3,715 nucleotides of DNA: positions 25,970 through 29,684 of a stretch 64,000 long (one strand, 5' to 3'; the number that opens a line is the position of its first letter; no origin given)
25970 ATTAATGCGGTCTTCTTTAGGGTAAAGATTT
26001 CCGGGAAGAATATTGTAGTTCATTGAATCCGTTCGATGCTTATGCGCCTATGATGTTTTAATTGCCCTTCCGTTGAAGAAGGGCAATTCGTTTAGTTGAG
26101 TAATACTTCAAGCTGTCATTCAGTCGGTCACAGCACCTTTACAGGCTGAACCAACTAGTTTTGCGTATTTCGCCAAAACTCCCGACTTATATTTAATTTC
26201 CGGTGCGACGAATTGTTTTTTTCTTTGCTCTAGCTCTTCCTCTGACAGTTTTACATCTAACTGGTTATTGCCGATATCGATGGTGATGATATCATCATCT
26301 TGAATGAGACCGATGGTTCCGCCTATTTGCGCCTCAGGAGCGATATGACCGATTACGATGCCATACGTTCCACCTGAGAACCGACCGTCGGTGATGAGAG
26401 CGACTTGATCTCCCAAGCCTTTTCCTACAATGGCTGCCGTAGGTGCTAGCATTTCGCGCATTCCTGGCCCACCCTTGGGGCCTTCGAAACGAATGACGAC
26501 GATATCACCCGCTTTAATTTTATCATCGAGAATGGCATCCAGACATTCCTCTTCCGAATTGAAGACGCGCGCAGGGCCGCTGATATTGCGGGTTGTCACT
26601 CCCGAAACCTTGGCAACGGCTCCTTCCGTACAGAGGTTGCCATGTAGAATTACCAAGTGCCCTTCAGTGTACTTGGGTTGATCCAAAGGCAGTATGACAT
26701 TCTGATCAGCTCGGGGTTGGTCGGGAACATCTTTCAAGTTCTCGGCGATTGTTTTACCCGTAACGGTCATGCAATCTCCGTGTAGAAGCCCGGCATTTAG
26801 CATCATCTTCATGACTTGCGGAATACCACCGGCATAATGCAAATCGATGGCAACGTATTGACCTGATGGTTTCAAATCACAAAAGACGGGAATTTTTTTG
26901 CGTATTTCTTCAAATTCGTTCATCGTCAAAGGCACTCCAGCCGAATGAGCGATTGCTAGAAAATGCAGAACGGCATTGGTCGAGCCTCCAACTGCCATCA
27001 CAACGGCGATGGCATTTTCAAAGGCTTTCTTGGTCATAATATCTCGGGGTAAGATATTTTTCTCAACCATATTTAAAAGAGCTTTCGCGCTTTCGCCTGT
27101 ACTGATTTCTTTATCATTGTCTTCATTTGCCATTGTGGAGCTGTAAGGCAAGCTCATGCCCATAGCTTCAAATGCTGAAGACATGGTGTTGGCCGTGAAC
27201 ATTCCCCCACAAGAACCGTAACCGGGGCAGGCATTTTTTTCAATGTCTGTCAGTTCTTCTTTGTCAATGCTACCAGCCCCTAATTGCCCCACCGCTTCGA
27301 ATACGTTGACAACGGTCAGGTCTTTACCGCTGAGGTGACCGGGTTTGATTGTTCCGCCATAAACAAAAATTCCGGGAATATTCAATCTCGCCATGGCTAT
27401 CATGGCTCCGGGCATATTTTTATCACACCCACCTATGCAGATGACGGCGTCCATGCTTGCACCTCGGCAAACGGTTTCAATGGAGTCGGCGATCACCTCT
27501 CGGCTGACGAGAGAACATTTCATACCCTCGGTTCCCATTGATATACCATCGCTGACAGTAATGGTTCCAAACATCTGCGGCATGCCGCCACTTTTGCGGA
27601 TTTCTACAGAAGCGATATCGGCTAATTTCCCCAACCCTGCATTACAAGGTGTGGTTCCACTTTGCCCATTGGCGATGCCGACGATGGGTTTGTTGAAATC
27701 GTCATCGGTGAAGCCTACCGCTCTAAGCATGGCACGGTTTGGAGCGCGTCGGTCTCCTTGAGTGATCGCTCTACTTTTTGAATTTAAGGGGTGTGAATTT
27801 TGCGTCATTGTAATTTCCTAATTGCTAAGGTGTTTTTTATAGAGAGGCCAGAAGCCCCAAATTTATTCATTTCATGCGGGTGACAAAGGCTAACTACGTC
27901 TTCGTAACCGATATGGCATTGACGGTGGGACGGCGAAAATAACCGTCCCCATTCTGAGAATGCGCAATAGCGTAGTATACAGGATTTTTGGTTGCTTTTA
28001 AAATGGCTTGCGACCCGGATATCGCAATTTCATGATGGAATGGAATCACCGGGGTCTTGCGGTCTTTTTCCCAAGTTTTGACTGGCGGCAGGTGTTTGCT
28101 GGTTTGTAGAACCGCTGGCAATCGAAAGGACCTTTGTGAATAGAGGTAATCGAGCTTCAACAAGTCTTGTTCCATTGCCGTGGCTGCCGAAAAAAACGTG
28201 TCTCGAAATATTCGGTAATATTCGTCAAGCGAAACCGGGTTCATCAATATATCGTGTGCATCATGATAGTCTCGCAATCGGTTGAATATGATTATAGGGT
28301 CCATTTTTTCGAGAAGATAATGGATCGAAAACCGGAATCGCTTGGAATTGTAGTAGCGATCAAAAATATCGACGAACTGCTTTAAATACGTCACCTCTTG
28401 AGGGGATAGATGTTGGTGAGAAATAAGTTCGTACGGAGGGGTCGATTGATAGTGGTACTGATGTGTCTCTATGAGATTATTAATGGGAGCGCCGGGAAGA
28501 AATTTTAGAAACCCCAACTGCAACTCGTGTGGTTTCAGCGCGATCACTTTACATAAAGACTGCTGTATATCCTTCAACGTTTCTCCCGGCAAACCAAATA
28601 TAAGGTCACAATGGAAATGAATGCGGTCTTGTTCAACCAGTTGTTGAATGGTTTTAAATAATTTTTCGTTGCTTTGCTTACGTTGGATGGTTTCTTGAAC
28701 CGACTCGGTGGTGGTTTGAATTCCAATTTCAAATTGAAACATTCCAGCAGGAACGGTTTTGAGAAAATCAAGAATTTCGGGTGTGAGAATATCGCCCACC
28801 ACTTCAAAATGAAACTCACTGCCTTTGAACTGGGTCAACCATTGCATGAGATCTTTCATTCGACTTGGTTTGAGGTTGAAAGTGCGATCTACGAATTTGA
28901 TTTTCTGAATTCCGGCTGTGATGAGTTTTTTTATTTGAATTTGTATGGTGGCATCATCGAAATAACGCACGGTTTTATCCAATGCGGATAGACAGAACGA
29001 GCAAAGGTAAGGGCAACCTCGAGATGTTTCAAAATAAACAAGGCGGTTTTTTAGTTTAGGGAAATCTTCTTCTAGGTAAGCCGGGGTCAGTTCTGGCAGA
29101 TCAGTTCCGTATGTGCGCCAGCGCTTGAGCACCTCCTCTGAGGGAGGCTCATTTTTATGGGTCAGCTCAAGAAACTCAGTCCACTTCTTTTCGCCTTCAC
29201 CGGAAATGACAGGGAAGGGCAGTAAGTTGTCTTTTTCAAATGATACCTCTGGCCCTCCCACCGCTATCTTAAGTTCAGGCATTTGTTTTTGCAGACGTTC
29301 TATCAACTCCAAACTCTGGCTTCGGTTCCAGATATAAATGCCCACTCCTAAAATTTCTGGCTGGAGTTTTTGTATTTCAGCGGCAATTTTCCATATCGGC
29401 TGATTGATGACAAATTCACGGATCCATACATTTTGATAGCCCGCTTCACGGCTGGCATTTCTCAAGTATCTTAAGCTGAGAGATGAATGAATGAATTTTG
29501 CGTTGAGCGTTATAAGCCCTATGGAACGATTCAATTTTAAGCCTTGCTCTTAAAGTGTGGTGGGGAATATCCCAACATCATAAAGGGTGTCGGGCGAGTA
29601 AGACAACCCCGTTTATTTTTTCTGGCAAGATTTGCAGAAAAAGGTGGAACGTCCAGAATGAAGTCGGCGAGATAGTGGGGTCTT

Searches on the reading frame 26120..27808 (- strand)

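Call 70: search_protein_families(library=pfam, proteins=[window:26120-27808:-], max_evalue=0.00001)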
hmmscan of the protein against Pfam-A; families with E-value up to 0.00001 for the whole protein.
window:26120-27808:- (562 aa): 2 families
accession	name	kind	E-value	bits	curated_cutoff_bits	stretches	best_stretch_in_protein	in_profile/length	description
PF00920.27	ILVD_EDD_N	-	3.2e-127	424.5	27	1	40-357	1-316/316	Dihydroxy-acid/6-phosphogluconate dehydratase N-terminal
PF24877.1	ILV_EDD_C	-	1.9e-74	249.7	27.7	1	370-559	1-191/191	Dihydroxy-acid/6-phosphogluconate dehydratase C-terminal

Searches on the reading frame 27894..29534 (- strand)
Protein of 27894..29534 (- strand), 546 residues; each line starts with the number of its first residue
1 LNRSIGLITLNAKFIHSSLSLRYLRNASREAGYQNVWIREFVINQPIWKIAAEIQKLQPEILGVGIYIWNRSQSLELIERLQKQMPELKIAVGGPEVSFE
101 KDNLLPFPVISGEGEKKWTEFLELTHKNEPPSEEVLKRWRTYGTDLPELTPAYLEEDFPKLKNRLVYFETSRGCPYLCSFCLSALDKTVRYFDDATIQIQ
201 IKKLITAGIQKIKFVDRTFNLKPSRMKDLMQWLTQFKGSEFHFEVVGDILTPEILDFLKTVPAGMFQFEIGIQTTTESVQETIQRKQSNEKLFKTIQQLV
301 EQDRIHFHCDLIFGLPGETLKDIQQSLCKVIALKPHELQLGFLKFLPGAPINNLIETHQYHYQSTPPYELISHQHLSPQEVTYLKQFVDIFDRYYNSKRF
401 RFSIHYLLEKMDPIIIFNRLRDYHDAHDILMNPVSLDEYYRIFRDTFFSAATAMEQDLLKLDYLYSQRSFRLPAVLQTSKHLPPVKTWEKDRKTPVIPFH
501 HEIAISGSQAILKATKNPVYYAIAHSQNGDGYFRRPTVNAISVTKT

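Call 70: search_protein_families(library=pfam, proteins=[window:27894-29534:-], max_evalue=0.00001)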
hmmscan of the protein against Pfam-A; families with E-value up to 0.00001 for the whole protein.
window:27894-29534:- (546 aa): 3 families
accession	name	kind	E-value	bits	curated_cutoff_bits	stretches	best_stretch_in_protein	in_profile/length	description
PF13311.11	DUF4080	-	2.4e-20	73.9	22.9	1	357-479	2-128/188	Protein of unknown function (DUF4080)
PF04055.27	Radical_SAM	-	8.3e-18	65.6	29.5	1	169-326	2-162/166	Radical SAM superfamily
PF02310.24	B12-binding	-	1.2e-12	48.1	32.1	1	8-116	4-115/121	B12 binding domain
